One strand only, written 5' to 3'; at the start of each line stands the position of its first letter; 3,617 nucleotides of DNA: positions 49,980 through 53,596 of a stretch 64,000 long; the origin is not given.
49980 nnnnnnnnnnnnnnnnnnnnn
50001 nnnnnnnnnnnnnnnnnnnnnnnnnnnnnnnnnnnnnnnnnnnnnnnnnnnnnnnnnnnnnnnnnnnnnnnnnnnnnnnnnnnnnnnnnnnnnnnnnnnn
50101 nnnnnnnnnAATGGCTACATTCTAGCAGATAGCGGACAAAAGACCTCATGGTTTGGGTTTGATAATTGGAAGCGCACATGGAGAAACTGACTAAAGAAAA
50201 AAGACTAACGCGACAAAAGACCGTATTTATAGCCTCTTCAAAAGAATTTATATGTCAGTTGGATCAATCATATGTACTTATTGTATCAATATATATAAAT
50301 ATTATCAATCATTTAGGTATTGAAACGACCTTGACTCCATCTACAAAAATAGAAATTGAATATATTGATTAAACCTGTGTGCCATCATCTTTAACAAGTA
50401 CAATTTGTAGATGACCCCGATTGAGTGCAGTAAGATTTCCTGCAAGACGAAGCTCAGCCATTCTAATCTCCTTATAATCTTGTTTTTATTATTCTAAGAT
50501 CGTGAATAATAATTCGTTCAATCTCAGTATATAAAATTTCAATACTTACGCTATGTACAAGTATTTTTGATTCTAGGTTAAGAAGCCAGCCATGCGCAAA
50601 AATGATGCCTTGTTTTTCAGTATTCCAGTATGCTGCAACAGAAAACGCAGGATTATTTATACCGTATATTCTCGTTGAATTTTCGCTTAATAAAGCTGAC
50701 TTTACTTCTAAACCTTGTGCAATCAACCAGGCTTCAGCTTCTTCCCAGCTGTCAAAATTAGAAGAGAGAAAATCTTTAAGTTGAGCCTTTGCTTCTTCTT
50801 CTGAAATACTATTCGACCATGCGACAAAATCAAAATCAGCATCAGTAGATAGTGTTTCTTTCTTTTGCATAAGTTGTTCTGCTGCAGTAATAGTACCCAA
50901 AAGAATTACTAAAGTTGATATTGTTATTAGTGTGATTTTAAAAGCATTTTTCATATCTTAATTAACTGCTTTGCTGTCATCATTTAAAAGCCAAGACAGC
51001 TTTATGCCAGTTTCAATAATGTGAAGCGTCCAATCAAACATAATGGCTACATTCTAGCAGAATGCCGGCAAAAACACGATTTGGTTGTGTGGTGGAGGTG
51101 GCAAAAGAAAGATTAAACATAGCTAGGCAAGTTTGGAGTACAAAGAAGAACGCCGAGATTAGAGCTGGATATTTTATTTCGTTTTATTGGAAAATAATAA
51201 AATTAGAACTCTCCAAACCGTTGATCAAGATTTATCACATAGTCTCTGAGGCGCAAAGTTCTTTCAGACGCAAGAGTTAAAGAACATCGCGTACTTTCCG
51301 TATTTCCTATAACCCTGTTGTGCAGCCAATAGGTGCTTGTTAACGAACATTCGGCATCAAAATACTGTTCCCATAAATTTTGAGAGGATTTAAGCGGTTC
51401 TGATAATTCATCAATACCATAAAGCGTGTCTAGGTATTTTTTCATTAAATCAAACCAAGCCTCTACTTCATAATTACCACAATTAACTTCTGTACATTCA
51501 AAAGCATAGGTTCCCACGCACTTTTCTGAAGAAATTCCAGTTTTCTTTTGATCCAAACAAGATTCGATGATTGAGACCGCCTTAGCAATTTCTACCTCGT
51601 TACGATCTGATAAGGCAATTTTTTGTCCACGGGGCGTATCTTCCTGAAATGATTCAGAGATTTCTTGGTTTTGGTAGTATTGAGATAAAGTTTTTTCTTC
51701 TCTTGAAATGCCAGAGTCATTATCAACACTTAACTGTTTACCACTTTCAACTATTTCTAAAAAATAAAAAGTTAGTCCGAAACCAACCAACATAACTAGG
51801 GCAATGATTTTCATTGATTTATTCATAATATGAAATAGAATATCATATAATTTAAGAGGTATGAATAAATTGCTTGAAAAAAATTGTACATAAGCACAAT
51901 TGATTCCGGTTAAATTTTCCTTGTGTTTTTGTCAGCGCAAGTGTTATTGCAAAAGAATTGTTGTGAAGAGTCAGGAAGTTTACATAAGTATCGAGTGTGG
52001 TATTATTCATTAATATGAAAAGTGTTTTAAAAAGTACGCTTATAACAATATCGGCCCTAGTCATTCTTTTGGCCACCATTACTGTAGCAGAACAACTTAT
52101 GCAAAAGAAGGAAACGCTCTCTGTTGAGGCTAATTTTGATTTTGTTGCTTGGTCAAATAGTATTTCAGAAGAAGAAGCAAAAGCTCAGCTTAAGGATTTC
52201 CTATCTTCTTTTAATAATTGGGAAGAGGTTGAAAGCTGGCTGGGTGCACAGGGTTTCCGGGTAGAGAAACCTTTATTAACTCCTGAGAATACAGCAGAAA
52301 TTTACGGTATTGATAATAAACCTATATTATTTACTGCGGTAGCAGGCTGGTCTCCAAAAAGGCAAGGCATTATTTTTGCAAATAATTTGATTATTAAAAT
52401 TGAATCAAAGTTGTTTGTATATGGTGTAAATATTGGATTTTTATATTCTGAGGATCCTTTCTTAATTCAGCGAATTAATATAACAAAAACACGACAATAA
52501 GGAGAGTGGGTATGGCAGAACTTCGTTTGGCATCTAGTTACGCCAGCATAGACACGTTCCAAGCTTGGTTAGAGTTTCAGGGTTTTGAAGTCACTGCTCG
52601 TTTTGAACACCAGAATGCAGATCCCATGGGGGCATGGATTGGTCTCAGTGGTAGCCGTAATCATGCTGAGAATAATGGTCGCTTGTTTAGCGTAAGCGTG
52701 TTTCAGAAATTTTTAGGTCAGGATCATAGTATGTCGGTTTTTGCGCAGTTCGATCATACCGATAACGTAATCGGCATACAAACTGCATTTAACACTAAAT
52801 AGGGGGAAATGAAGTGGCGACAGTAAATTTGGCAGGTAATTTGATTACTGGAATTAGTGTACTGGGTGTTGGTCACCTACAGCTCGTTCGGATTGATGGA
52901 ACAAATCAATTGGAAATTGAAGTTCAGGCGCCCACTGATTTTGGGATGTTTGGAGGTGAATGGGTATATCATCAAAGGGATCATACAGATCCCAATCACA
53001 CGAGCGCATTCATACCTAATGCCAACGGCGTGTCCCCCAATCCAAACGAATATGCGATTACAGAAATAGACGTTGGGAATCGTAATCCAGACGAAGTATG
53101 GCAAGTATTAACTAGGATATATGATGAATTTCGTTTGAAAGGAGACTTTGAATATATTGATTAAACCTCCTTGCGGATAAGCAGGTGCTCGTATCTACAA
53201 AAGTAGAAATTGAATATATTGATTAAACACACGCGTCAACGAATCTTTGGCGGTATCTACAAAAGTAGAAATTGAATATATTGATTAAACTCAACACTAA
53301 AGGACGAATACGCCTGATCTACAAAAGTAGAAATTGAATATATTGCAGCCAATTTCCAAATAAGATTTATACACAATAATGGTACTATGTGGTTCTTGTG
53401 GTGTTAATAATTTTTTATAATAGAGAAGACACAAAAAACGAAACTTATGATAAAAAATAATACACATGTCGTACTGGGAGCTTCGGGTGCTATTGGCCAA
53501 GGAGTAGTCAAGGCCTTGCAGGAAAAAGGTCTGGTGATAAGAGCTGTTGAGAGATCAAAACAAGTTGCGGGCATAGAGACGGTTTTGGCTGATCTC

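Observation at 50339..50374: Solitary Cas12a-type repeat 2.8 kb from the array (candidate solitary-repeat unit, anti-CRISPR RNA or array remnant)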

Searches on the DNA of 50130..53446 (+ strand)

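Call 74: search_dna_similar(query=window:50130-53446:+, collection=phages, mode=distant, max_rows=8)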
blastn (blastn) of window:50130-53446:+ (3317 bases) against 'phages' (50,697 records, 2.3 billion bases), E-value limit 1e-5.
No match.

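Call 75: search_dna_similar(query=window:50130-53446:+, collection=plasmids, mode=distant, max_rows=8)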
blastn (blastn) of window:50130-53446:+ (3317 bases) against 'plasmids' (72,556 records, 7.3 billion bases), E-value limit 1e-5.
No match.

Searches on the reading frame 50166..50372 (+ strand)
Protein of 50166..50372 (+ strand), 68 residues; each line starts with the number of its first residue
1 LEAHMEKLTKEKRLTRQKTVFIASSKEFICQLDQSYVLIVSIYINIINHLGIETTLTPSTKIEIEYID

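Call 12: search_protein_families(library=pfam, proteins=[window:50166-50372:+], max_evalue=0.1)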
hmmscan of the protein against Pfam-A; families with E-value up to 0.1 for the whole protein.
window:50166-50372:+ (68 aa): 1 family
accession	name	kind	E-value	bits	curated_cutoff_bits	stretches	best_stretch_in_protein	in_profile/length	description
PF06186.16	DUF992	-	0.067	13.5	22.7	1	16-62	26-72/143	Protein of unknown function (DUF992)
